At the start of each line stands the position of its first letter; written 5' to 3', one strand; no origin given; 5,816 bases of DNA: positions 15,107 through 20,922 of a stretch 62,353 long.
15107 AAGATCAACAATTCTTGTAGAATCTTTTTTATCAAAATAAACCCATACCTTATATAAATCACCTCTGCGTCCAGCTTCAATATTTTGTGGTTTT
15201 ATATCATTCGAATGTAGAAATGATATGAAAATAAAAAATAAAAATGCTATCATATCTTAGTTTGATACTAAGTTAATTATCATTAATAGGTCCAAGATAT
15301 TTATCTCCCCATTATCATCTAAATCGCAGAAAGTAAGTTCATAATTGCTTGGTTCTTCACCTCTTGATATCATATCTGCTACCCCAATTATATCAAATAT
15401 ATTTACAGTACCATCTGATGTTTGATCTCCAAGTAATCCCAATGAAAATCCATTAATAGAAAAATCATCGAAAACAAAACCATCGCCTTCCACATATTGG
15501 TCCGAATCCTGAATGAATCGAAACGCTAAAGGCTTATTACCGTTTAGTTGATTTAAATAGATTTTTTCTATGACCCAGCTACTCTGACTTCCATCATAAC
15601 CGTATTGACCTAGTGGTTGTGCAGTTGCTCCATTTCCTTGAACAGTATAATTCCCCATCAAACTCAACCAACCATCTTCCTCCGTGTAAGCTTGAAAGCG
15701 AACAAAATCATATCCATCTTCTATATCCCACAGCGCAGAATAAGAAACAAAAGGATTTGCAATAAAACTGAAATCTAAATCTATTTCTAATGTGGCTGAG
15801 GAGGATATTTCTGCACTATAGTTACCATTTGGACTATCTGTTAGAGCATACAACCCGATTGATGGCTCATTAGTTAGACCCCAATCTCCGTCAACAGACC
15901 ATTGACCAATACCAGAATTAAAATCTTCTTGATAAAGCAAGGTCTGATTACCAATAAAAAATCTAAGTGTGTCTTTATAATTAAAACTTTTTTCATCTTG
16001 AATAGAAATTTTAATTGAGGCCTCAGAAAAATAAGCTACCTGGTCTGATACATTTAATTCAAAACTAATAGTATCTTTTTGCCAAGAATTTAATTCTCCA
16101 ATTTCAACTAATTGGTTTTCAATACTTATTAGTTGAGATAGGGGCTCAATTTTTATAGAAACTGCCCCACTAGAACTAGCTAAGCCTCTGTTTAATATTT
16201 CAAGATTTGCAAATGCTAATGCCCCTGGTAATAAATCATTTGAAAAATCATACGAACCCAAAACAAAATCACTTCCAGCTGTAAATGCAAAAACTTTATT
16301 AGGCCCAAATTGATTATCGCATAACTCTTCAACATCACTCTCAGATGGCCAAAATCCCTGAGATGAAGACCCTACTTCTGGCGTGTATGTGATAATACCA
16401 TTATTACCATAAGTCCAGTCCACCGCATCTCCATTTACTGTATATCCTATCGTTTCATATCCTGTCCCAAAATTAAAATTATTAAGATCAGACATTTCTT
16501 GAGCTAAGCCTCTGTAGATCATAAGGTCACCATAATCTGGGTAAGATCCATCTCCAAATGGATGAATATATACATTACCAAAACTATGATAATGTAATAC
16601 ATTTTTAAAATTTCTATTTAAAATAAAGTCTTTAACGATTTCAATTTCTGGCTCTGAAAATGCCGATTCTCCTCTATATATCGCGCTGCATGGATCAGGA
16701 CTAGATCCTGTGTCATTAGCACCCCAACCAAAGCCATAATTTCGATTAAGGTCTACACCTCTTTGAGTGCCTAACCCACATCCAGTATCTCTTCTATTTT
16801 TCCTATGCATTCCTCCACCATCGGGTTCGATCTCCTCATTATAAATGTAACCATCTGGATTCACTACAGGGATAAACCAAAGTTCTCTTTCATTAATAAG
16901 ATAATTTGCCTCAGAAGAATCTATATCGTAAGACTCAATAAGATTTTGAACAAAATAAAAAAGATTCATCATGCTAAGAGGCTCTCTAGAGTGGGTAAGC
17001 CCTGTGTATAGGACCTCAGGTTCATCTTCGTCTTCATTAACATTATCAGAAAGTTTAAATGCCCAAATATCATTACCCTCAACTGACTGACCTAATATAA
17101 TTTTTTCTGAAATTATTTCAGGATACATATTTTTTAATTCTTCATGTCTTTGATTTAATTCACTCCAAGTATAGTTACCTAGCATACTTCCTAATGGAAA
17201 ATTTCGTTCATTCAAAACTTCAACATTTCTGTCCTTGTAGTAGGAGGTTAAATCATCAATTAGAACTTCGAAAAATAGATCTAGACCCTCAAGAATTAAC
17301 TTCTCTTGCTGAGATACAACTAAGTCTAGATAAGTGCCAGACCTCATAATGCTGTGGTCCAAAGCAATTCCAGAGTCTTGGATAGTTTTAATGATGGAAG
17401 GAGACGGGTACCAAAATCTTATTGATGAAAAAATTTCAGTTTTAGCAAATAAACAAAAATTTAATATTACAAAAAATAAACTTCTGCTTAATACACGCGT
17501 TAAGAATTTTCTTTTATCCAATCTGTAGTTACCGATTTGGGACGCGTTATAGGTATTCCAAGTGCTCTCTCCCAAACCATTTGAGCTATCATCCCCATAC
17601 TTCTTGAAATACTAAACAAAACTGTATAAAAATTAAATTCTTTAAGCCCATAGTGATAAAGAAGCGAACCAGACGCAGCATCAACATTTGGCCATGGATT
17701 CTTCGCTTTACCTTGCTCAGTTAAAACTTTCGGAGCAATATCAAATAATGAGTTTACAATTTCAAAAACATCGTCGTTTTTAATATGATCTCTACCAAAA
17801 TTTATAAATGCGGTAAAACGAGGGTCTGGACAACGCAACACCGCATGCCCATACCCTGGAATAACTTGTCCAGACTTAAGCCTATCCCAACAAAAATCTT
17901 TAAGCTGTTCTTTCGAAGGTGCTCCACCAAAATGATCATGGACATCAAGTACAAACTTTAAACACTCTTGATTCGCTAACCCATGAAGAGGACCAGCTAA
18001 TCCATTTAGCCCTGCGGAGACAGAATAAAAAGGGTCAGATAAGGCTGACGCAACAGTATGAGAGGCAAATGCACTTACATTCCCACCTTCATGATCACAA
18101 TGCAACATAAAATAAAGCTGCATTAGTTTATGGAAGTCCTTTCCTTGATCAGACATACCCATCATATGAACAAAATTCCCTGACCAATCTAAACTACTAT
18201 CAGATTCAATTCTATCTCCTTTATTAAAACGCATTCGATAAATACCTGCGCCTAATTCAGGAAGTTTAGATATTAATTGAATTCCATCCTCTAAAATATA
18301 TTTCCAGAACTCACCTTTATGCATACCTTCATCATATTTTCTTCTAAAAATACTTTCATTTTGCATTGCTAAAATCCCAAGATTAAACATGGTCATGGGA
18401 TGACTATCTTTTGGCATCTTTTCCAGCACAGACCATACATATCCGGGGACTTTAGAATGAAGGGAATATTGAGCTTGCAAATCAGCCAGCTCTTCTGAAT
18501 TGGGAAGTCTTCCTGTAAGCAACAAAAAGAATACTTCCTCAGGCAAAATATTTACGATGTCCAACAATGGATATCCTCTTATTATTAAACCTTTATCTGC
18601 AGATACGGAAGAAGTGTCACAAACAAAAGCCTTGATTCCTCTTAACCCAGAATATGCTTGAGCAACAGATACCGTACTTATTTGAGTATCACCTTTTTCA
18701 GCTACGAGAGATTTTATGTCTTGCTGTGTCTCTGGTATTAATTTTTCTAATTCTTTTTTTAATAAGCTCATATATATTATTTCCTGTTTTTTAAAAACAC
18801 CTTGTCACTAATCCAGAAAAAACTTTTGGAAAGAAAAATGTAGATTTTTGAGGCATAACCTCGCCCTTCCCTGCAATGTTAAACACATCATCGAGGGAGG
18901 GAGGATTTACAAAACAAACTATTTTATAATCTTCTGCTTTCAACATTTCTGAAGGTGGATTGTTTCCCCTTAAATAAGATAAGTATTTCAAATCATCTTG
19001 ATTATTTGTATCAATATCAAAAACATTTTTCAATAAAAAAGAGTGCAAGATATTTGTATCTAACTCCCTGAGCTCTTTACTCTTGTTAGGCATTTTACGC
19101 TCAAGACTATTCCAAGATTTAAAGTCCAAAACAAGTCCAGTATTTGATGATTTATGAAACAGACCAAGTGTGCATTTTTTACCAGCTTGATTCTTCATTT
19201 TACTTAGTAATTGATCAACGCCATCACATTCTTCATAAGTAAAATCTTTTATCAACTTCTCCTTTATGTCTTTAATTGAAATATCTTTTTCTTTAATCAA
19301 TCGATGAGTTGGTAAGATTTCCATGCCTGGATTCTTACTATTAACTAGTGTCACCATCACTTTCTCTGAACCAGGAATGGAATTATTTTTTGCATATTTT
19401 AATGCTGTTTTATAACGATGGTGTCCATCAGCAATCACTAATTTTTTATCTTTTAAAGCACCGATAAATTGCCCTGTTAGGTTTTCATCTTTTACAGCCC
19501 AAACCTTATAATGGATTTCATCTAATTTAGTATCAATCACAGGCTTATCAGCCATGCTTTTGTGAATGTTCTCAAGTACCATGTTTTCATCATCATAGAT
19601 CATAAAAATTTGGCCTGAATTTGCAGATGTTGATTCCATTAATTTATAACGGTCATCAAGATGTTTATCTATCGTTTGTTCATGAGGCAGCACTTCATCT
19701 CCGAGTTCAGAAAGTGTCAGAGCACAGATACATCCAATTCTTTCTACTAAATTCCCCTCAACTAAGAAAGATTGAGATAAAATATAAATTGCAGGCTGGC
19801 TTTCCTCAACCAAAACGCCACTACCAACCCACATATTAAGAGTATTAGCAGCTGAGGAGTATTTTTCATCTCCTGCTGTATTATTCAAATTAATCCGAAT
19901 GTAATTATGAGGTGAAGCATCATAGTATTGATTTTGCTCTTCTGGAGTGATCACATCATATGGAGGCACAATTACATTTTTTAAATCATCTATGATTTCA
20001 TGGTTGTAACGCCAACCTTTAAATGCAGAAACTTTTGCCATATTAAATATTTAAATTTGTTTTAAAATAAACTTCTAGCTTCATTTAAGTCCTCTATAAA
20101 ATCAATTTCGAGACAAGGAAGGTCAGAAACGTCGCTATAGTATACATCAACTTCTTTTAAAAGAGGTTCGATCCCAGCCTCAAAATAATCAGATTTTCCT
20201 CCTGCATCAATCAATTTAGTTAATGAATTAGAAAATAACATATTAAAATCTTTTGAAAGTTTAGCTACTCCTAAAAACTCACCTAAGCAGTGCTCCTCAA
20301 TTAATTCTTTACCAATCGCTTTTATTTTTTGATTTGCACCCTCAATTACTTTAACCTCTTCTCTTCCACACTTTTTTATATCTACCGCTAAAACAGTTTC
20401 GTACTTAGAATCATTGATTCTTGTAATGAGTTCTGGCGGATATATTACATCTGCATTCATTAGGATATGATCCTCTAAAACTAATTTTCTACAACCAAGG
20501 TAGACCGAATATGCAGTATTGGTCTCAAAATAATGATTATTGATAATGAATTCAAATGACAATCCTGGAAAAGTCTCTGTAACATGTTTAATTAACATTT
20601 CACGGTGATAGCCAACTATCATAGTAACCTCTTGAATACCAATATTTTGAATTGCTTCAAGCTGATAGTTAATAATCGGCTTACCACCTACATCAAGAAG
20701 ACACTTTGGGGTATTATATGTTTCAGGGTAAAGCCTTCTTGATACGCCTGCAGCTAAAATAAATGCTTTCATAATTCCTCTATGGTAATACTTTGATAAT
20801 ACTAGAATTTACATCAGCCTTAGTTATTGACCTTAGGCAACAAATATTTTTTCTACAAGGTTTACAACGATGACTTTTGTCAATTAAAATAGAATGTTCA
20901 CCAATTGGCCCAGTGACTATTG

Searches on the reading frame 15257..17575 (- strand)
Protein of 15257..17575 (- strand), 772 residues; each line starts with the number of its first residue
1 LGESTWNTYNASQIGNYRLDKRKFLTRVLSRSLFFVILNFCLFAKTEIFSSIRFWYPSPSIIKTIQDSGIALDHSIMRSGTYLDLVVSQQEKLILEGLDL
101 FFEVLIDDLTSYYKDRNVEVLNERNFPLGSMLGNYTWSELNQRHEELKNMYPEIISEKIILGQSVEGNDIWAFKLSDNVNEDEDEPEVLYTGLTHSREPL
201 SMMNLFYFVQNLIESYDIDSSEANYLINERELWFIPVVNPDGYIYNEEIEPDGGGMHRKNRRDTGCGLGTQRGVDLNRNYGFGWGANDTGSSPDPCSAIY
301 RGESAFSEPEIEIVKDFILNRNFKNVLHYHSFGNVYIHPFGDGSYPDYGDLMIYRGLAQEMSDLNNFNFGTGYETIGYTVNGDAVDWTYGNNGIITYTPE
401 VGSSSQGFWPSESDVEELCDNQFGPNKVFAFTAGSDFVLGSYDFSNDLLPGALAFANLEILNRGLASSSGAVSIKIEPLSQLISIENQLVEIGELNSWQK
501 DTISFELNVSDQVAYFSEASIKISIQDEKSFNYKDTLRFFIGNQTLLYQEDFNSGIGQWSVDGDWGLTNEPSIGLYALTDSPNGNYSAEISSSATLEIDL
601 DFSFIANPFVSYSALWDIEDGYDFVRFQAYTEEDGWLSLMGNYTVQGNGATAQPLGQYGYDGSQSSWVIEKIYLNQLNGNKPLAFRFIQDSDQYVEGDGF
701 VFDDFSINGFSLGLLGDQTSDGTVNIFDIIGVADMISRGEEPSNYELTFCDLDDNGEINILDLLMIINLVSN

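Call 44: search_protein_families(library=pfam, proteins=[window:15257-17575:-], max_evalue=0.0001)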
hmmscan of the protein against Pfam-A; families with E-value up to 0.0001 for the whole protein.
window:15257-17575:- (772 aa): 3 families
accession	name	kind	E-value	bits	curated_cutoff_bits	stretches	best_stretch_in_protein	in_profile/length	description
PF00246.29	Peptidase_M14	-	2.2e-56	192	21.6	1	144-422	5-283/286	Zinc carboxypeptidase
PF00404.24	Dockerin_1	-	1.5e-07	32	22.9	1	716-770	2-56/57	Dockerin type I domain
PF20773.4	InhA-like_MAM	-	9.5e-06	25.7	26.9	1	595-708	52-163/191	Immune inhibitor A-like, MAM domain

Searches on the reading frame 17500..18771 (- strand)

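Call 13: search_protein_families(library=pfam, proteins=[window:17500-18771:-], max_evalue=0.001)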
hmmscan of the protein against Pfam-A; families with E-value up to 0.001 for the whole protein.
window:17500-18771:- (423 aa): 1 family
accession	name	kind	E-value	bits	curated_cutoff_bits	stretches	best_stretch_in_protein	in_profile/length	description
PF00285.26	Citrate_synt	-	1.4e-93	314.2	27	1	42-412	1-357/357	Citrate synthase, C-terminal domain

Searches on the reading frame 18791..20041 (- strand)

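Call 13: search_protein_families(library=pfam, proteins=[window:18791-20041:-], max_evalue=0.001)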
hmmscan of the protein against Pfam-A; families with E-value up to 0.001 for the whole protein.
window:18791-20041:- (416 aa): 1 family
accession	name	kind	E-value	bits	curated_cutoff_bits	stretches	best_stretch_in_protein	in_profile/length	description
PF06245.16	DUF1015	-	3.9e-68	230.2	25.8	1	5-329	2-324/325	Protein of unknown function (DUF1015)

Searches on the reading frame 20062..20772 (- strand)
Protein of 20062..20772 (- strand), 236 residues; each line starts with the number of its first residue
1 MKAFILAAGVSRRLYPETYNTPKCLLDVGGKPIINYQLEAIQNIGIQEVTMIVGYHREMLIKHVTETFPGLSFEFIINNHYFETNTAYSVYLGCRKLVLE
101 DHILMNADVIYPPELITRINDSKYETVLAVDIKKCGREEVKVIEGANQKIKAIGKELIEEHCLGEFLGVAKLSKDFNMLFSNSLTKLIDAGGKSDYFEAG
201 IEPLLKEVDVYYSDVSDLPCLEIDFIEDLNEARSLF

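Call 13: search_protein_families(library=pfam, proteins=[window:20062-20772:-], max_evalue=0.001)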
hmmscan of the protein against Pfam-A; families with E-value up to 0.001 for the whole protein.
window:20062-20772:- (236 aa): 2 families
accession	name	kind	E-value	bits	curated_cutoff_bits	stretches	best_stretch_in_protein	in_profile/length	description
PF12804.13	NTP_transf_3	-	5e-13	50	27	1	3-121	1-109/160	MobA-like NTP transferase domain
PF00483.29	NTP_transferase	-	1.1e-11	45.2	21.2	1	2-115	1-117/245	Nucleotidyl transferase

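Call 16: search_protein_families(library=ncbifam, proteins=[window:20062-20772:-], max_evalue=0.001)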
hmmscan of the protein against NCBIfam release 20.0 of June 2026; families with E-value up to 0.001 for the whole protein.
window:20062-20772:- (236 aa): 38 families (the best 25 are shown)
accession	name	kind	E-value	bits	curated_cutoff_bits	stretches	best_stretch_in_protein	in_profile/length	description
TIGR03992.1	Arch_glmU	subfamily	2.2e-20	72.9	292.1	1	1-152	1-148/393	bifunctional sugar-1-phosphate nucleotidylyltransferase/acetyltransferase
NF041313.1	UDPGP_AglF_Halo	equivalog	1.6e-19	70.3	400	1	1-126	1-123/234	UTP--glucose-1-phosphate uridylyltransferase AglF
NF041135.1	IPPtranDIPPsyn_Thcocales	equivalog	1.3e-15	57.3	580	1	1-234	1-215/419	bifunctional L-myo-inositol-1-phosphate cytidylyltransferase/CDP-L-myo-inositol myo-inositolphosphotransferase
TIGR01208.1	rmlA_long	equivalog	1.7e-15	56.8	320.25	1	2-110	1-109/353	glucose-1-phosphate thymidylyltransferase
NF045761.1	NAMPUrTaseMurU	equivalog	5.3e-14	52.6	250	1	1-114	1-113/226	N-acetylmuramate alpha-1-phosphate uridylyltransferase MurU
NF049965.1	GlMnHpPGnyltfHddC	equivalog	7.2e-11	42.1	300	1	1-124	1-122/221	D-glycero-D-manno-heptose 1-phosphate guanosyltransferase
NF052502.1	man1P_GTase_Rv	exception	1.5e-10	40.5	440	1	2-115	2-114/352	mannose-1-phosphate guanylyltransferase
TIGR03310.1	matur_MocA_YgfJ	equivalog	3.8e-10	40.1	186.45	1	3-104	2-94/188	molybdenum cofactor cytidylyltransferase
NF041173.1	Sug_nt_acttase_Thmprot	equivalog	4e-10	39.2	600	1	1-161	1-158/405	bifunctional sugar-1-phosphate nucleotidylyltransferase/acetyltransferase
NF038362.1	Sden_1164_fam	equivalog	6.9e-10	38.8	300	1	3-179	4-191/266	Sden_1164 family protein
NF045665.1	NTPtran_DVU1551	equivalog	2.1e-09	36.9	315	1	2-98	2-88/359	DVU_1551 family NTP transferase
TIGR01099.1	galU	equivalog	2.4e-09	37.2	326.8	1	1-65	2-66/261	UTP--glucose-1-phosphate uridylyltransferase GalU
TIGR02623.1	G1P_cyt_trans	equivalog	4.4e-09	36.2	300.25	1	1-62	1-62/255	glucose-1-phosphate cytidylyltransferase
TIGR01173.1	glmU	equivalog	9.4e-09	34.6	366.85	1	1-109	1-102/452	bifunctional UDP-N-acetylglucosamine diphosphorylase/glucosamine-1-phosphate N-acetyltransferase GlmU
NF010936.0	PRK14356.1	equivalog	6.7e-07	28.6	666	1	3-108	8-107/456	bifunctional UDP-N-acetylglucosamine diphosphorylase/glucosamine-1-phosphate N-acetyltransferase GlmU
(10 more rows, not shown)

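Call 27: search_solved_structures(query=window:20062-20772:-, max_evalue=0.000001)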
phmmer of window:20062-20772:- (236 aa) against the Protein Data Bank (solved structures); distinct sequences matched with E-value up to 0.000001: 11.
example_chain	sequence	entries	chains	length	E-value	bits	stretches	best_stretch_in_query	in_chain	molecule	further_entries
1jyk_A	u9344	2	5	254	2.9e-17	66.6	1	1-231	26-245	CTP:phosphocholine Cytidylyltransferase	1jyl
6pd1_A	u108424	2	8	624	4e-11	46.5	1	2-175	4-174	Nucleotidyl transferase/aminotransferase, class V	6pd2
8yre_D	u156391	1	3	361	7.1e-10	42.4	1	1-112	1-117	Mannose-1-phosphate guanylyltransferase 1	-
7x8j_A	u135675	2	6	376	7.5e-10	42.3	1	1-112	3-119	Mannose-1-phosphate guanylyltransferase 1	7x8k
5z09_A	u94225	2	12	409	8.7e-10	42.1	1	1-64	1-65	Dual sugar-1-phosphate nucleotidylyltransferase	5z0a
2ggo_A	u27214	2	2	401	1.6e-09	41.3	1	1-59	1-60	401aa long hypothetical glucose-1-phosphate thymidylyltransferase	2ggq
7whr_B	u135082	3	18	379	7.4e-09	39.1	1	1-109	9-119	Nucleotidyl transferase family protein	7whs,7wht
7d72_K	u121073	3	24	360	3.2e-08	37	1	1-110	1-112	Mannose-1-phosphate guanyltransferase beta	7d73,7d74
4y7t_A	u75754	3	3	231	4.3e-08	36.6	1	1-84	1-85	Nucleotidyl transferase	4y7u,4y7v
6jq8_A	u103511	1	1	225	7.1e-08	35.9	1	4-110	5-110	Putative 6-deoxy-D-mannoheptose pathway protein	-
5xhw_A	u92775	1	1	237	2.9e-07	33.9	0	4-110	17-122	Putative 6-deoxy-D-mannoheptose pathway protein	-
